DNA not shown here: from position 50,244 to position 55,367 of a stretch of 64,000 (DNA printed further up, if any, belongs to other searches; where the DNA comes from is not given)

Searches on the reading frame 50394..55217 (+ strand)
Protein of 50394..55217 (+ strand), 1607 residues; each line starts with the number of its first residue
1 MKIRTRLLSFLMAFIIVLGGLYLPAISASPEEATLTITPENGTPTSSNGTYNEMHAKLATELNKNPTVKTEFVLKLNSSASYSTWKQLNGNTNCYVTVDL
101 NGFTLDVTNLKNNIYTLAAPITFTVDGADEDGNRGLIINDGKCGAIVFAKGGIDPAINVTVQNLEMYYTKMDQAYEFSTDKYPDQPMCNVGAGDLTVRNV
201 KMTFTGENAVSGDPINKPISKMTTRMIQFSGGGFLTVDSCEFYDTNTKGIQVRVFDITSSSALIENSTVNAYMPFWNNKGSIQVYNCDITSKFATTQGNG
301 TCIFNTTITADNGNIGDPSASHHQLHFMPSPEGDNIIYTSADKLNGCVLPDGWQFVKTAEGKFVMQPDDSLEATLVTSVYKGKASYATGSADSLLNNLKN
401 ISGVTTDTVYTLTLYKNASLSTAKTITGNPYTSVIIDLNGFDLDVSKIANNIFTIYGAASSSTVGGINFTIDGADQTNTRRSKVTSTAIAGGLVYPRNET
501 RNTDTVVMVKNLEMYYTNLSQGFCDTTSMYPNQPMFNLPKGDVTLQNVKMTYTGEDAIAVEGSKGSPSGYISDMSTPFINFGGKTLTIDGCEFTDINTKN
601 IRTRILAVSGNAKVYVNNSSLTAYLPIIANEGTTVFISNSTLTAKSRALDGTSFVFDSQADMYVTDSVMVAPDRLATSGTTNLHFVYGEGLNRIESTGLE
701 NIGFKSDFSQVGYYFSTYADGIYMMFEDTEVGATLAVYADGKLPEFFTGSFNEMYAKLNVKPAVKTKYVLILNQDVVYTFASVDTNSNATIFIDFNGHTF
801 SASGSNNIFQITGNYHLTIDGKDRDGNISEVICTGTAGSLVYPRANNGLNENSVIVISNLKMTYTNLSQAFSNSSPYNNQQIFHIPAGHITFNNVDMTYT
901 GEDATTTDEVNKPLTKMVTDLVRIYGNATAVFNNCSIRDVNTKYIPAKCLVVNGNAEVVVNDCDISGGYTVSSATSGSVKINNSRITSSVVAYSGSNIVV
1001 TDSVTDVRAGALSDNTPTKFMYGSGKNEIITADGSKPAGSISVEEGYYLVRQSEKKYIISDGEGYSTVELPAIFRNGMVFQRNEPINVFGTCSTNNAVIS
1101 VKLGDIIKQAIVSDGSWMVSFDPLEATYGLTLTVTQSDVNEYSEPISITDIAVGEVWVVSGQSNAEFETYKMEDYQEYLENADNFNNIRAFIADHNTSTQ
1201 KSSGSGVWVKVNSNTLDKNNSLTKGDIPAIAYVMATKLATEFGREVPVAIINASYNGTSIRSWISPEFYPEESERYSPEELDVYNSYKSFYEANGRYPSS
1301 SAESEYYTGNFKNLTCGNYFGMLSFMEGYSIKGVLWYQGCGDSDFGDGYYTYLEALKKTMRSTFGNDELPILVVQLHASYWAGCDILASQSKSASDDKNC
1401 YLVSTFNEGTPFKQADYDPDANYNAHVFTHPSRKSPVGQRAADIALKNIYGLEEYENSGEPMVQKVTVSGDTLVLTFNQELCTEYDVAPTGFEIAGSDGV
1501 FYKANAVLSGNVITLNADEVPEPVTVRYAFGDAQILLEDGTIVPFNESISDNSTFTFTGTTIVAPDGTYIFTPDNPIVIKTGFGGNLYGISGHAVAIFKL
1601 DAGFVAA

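Call 84: search_protein_families(library=pfam, proteins=[window:50394-55217:+], max_evalue=0.00001)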
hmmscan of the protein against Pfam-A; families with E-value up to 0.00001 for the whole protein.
window:50394-55217:+ (1607 aa): 1 family
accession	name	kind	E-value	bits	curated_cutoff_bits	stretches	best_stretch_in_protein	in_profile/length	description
PF03629.24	SASA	-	3.3e-12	47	24.8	1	1328-1406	118-197/226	Carbohydrate esterase, sialic acid-specific acetylesterase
